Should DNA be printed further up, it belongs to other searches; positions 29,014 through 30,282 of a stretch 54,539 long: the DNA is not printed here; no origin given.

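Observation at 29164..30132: Methenyl-H4MPT cyclohydrolase (Mch) homologue in a Firmicute with no methanopterin C1 context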

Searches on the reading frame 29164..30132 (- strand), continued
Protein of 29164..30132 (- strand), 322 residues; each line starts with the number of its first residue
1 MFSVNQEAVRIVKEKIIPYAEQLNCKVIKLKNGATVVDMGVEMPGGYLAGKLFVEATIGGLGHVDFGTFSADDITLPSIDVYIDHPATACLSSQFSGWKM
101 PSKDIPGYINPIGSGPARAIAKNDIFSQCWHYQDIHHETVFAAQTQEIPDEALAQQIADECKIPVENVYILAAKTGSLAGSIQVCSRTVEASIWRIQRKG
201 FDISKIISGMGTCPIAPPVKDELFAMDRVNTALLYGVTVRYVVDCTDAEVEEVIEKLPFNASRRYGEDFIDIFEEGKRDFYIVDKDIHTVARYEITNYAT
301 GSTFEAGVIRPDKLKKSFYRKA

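Call 26: search_protein_families(library=ncbifam, proteins=[L028:8423-9793:+, L034:9257-9856:+, L042:7651-8631:+, L017:15401-16261:-, L058:1806-2102:+, L026:1529-2245:+, L017:2471-3376:+, L051:1911-2747:+], max_evalue=0.00001)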
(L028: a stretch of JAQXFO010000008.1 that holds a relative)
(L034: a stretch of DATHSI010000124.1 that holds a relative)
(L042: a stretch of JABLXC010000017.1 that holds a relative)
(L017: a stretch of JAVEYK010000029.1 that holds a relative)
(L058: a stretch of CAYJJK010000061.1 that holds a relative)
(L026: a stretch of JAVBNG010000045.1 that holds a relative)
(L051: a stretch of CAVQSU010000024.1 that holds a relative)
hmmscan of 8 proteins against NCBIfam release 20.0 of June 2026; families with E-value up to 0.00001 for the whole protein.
L028:8423-9793:+ (456 aa): 43 families (the best 25 are shown)
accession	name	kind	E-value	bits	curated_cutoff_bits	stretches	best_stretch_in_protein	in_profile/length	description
NF004701.0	PRK06038.1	equivalog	1.3e-97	327.3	609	1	7-437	2-420/432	N-ethylammeline chlorohydrolase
NF006252.0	PRK08393.1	equivalog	1.2e-93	314.5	617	1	11-438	3-418/424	N-ethylammeline chlorohydrolase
NF005557.0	PRK07228.1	equivalog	1e-89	301.3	522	1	11-439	3-433/445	5'-deoxyadenosine deaminase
NF006549.0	PRK09045.1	equivalog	1.1e-84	284.7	540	1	21-438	21-434/444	TRZ/ATZ family hydrolase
NF004995.0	PRK06380.1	subfamily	6.8e-72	242.7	567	1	11-434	3-414/418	metal-dependent hydrolase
NF006055.0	PRK08203.1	equivalog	6.9e-70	235.8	532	1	9-439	4-446/455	8-oxoguanine deaminase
NF009059.0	PRK12393.1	equivalog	7.2e-60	203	543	2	191-438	202-450/460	amidohydrolase family protein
NF005211.0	PRK06687.1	equivalog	9.3e-59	199.3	703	1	24-428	16-418/419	TRZ/ATZ family protein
NF012037.0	PRK15493.1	equivalog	4e-56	190.6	779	1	46-437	41-427/435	bifunctional S-methyl-5'-thioadenosine deaminase/S-adenosylhomocysteine deaminase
NF005540.0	PRK07203.1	equivalog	2.4e-54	184.7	444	1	10-439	1-434/444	putative aminohydrolase SsnA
TIGR03314.1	Se_ssnA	subfamily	9e-51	173.1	455.5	1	11-439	1-433/441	putative selenium metabolism protein SsnA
NF004801.0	PRK06151.1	subfamily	1.3e-48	166.1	416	1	205-436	218-455/491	chlorohydrolase family protein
NF006056.0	PRK08204.1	subfamily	5.3e-48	163.9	391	1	25-438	20-435/449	hypothetical protein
NF006681.0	PRK09229.1-2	equivalog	5.9e-42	143.9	362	1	206-427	212-433/451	formimidoylglutamate deiminase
TIGR02967.1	guan_deamin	equivalog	5e-37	127.8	375.4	1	53-389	34-367/401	guanine deaminase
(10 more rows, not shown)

L034:9257-9856:+ (199 aa): 8 families
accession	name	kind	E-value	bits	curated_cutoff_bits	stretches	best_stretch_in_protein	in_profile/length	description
TIGR02764.1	spore_ybaN_pdaB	equivalog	4.4e-43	147.3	237.4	1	8-191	5-190/191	polysaccharide deacetylase family sporulation protein PdaB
TIGR02884.1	spore_pdaA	equivalog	8.3e-36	123.8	298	1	8-191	36-223/224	delta-lactam-biosynthetic de-N-acetylase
NF045820.1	PgAcgDacpgdA_Strep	equivalog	1e-35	123.4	800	1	9-191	268-447/463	peptidoglycan-N-acetylglucosamine deacetylase PgdA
TIGR02873.1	spore_ylxY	hypoth_equivalog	6.8e-34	117.3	391.5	1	25-191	101-266/268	probable sporulation protein, polysaccharide deacetylase family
TIGR04243.1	nodulat_NodB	equivalog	1.8e-33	115.7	240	1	9-168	2-162/197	chitooligosaccharide deacetylase NodB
NF045821.1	PgAcgDacpgdA1_Bac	equivalog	3.6e-32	111.4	400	1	12-190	91-273/282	peptidoglycan-N-acetylglucosamine deacetylase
NF045822.1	PgAcgDacpgdA2_Bac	equivalog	2.1e-20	73.2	400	1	9-187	70-257/274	peptidoglycan-N-acetylglucosamine deacetylase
TIGR03006.1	pepcterm_polyde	equivalog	4.5e-09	35.8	276.2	1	24-125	36-140/272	XrtA system polysaccharide deacetylase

L042:7651-8631:+ (326 aa): 20 families
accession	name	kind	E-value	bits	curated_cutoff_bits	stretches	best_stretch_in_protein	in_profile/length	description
NF002619.0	PRK02271.1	equivalog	2e-49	168.7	276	1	3-288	2-297/329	5,10-methylenetetrahydromethanopterin reductase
TIGR03555.1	F420_mer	equivalog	7.7e-45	153.7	348.7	1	5-286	2-294/325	5,10-methylenetetrahydromethanopterin reductase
TIGR04024.1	F420_NP1902A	hypoth_equivalog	2e-25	89.2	345.4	1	6-286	8-299/330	TIGR04024 family LLM class F420-dependent oxidoreductase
TIGR03559.1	F420_Rv3520c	subfamily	4.1e-21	75.4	335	1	3-175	1-187/325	LLM class F420-dependent oxidoreductase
TIGR03557.1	F420_G6P_family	subfamily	8.6e-21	74.4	210.4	1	14-203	12-210/316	TIGR03557 family F420-dependent LLM class oxidoreductase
TIGR03857.1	F420_MSMEG_2249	hypoth_equivalog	9.1e-20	71.1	218.4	1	14-177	13-177/329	TIGR03857 family LLM class F420-dependent oxidoreductase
TIGR03842.1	F420_CPS_4043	hypoth_equivalog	6.7e-18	64.9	295.45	1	4-178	2-171/329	TIGR03842 family LLM class F420-dependent oxidoreductase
TIGR03560.1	F420_Rv1855c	subfamily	1.9e-17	63.8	231.4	1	14-199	12-218/227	TIGR03560 family F420-dependent LLM class oxidoreductase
TIGR03619.1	F420_Rv2161c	subfamily_domain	1.4e-16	60.8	166.9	1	36-201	41-210/247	TIGR03619 family F420-dependent LLM class oxidoreductase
TIGR03621.1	F420_MSMEG_2516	subfamily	2.4e-15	56.4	213.15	1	4-189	3-188/295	TIGR03621 family F420-dependent LLM class oxidoreductase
TIGR03564.1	F420_MSMEG_4879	subfamily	7.3e-14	52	234.25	1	17-177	1-163/265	TIGR03564 family F420-dependent LLM class oxidoreductase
TIGR03565.1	alk_sulf_monoox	equivalog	1.1e-13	50.9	518.2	1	19-170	31-187/346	FMNH2-dependent alkanesulfonate monooxygenase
TIGR03841.1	F420_Rv3093c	subfamily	4.2e-13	49.4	213.65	1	13-177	8-172/298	LLM class F420-dependent oxidoreductase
NF001939.1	PRK00719.1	subfamily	1.6e-12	46.9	510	1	20-160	32-177/373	alkanesulfonate monooxygenase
TIGR03885.1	flavin_revert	hypoth_equivalog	2.3e-12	46.8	398.7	1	42-200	48-209/315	TIGR03885 family FMN-dependent LLM class oxidoreductase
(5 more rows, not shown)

L017:15401-16261:- (286 aa): 3 families
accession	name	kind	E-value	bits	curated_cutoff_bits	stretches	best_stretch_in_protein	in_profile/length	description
NF005719.0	PRK07535.1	domain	2.8e-40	138.1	259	1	34-284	14-262/268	methyltetrahydrofolate:corrinoid/iron-sulfur protein methyltransferase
NF040758.1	CODH_ACS_meth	exception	2.7e-22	79.4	370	1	20-268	5-250/261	carbon monoxide dehydrogenase/acetyl-CoA synthase methytransferase subunit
TIGR02082.1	metH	equivalog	8.4e-09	33.6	1010.85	1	36-253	359-588/1182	methionine synthase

L058:1806-2102:+ (98 aa): 4 families
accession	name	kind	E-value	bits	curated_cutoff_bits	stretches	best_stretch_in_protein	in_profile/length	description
TIGR03377.1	glycerol3P_GlpA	equivalog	5.4e-12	45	552.8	1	3-58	418-474/530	anaerobic glycerol-3-phosphate dehydrogenase subunit GlpA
NF008313.0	PRK11101.1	equivalog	1.7e-09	36.8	425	1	4-62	429-488/548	anaerobic glycerol-3-phosphate dehydrogenase subunit A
NF011565.0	PRK14989.1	subfamily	1.8e-08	33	883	1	5-58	421-471/847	nitrite reductase large subunit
TIGR02374.1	nitri_red_nirB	equivalog_domain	2.2e-08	33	578.35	1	5-58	416-466/794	nitrite reductase large subunit NirB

L026:1529-2245:+ (238 aa): 0 families

L017:2471-3376:+ (301 aa): 6 families
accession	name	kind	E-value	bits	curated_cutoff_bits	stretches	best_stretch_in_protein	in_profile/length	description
NF040938.1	KDG_KDGal_kin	equivalog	1.1e-08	34.6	400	1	175-282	178-288/305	bifunctional 2-dehydro-3-deoxygluconokinase/2-dehydro-3-deoxygalactonokinase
TIGR02152.1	D_ribokin_bact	equivalog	8.5e-08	31.9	299.65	1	166-283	158-286/298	ribokinase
NF049991.1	TagKinase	equivalog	3.9e-07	29.2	420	1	172-296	187-316/321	tagatose kinase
NF041332.1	KDG_KDGal_kin_Halo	equivalog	7.6e-07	28.9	440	0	174-294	184-309/320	bifunctional 2-dehydro-3-deoxygluconokinase/2-dehydro-3-deoxygalactonokinase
TIGR02198.1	rfaE_dom_I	equivalog_domain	9.7e-07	28.2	345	0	195-295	211-314/315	D-glycero-beta-D-manno-heptose-7-phosphate kinase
TIGR04382.1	myo_inos_iolC_N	equivalog_domain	2.5e-06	27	300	0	173-285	182-297/309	5-dehydro-2-deoxygluconokinase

L051:1911-2747:+ (278 aa): 0 families

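Call 35: list_cluster_members(proteins=[P0121, P0122, P0123, P0124, P0125, P0127, P0128, P0131, P0138, P0126])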
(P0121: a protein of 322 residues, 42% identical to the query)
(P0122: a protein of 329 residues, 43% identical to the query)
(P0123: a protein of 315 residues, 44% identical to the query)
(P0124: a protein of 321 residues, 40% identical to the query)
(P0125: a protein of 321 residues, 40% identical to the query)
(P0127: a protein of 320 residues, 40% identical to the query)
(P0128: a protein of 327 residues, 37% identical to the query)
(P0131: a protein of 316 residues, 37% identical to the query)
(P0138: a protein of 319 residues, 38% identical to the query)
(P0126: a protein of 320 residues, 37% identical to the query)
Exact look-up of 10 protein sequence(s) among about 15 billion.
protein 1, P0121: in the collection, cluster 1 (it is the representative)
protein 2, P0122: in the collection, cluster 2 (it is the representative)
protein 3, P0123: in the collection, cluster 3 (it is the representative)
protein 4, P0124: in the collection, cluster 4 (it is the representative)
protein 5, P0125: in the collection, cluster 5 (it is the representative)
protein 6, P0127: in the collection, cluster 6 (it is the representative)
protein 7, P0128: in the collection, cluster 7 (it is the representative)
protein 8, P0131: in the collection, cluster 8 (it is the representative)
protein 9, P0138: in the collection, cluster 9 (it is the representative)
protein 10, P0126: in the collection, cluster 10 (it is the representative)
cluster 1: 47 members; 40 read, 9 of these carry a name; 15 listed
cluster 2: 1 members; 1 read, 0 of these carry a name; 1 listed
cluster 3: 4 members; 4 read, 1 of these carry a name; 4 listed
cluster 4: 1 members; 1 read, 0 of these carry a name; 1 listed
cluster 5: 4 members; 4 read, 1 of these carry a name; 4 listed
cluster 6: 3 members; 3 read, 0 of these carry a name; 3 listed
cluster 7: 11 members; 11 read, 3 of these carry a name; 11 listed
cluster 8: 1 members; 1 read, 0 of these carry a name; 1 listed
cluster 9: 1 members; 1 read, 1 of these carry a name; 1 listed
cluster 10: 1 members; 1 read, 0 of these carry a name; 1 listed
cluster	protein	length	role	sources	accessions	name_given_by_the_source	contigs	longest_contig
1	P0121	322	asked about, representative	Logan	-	-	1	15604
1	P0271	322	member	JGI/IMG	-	methenyltetrahydromethanopterin cyclohydrolase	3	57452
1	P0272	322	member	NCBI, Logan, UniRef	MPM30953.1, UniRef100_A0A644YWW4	Methenyltetrahydromethanopterin cyclohydrolase [bioreactor metagenome] | Methenyltetrahydromethanopterin cyclohydrolase n=1 Tax=bioreactor metagenome ...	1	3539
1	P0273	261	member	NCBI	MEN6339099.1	MAG: methenyltetrahydromethanopterin cyclohydrolase, partial [Clostridiaceae bacterium]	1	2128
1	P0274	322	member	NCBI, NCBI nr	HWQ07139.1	MAG TPA: methenyltetrahydromethanopterin cyclohydrolase [Feifaniaceae bacterium] | methenyltetrahydromethanopterin cyclohydrolase [Feifaniaceae bacterium]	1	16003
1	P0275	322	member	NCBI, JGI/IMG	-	methenyltetrahydromethanopterin cyclohydrolase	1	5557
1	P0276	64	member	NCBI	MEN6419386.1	MAG: methenyltetrahydromethanopterin cyclohydrolase, partial [Clostridiaceae bacterium]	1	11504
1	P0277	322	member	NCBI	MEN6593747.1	MAG: methenyltetrahydromethanopterin cyclohydrolase [Clostridiaceae bacterium]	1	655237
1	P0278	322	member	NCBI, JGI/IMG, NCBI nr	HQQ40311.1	MAG TPA: methenyltetrahydromethanopterin cyclohydrolase [Clostridia bacterium] | methenyltetrahydromethanopterin cyclohydrolase [Clostridia bacterium]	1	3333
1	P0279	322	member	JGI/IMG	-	methenyltetrahydromethanopterin cyclohydrolase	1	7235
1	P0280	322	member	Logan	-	-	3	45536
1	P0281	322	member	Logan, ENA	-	-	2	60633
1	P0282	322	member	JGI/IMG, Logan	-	-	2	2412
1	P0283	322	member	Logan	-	-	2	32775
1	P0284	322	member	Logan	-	-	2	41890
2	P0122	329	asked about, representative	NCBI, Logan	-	-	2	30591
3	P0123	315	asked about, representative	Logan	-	-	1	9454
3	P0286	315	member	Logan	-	-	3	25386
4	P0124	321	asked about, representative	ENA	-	-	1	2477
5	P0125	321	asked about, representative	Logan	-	-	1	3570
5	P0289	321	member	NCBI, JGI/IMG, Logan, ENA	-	-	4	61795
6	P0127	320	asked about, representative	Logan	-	-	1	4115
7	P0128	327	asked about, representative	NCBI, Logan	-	-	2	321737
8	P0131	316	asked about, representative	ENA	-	-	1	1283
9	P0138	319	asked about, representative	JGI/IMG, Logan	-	methenyltetrahydromethanopterin cyclohydrolase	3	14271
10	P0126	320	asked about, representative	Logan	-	-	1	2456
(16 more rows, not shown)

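Call 42: find_encoding_contigs(protein=P0277, flank=10000, max_places=1)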
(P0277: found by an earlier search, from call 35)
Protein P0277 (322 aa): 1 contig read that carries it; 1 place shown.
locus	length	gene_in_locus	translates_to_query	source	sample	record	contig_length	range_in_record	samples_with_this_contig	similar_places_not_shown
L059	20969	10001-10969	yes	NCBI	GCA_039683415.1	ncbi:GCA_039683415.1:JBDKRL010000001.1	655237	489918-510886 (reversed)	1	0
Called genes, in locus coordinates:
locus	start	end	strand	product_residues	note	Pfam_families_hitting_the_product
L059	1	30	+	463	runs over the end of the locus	PF00890:FAD_binding_2 (weak), PF01134:GIDA (weak), PF01262:AlaDh_PNT_C (faint), PF07992:Pyr_redox_2, PF12831:FAD_oxidored, PF13738:Pyr_redox_3, PF00070:Pyr_redox, PF02852:Pyr_redox_dim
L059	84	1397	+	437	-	PF01979:Amidohydro_1, PF07969:Amidohydro_3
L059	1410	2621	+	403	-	PF01180:DHO_dh, PF13237:Fer4_10 (faint), PF13183:Fer4_8 (faint), PF13484:Fer4_16 (faint), PF12838:Fer4_7, PF13187:Fer4_9 (weak), PF00037:Fer4, PF12837:Fer4_6 (weak)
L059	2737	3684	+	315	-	PF02289:MCH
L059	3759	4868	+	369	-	PF02608:Bmp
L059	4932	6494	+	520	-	PF00005:ABC_tran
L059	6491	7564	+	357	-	PF02653:BPD_transp_2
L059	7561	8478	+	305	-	PF02653:BPD_transp_2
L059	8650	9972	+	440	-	PF01979:Amidohydro_1, PF07969:Amidohydro_3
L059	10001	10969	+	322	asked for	PF02289:MCH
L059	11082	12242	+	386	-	PF00890:FAD_binding_2 (weak), PF01134:GIDA (weak), PF01266:DAO, PF01494:FAD_binding_3 (faint), PF03486:HI0933_like (faint), PF07992:Pyr_redox_2 (faint), PF12831:FAD_oxidored (weak), PF13450:NAD_binding_8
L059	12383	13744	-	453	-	PF01979:Amidohydro_1, PF07969:Amidohydro_3 (weak)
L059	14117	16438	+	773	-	PF01315:Ald_Xan_dh_C, PF02738:MoCoBD_1, PF20256:MoCoBD_2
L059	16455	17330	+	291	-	PF00941:FAD_binding_5, PF03450:CO_deh_flav_C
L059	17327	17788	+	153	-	PF00111:Fer2, PF01799:Fer2_2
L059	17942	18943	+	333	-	PF12822:ECF_trnsprt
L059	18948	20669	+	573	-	PF01078:Mg_chelatase (faint), PF03193:RsgA_GTPase (faint), PF13476:AAA_23 (faint), PF20703:nSTAND1 (faint), PF00005:ABC_tran, PF02463:SMC_N (faint), PF13175:AAA_15 (faint), PF00005:ABC_tran, +7 more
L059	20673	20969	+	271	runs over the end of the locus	PF02361:CbiQ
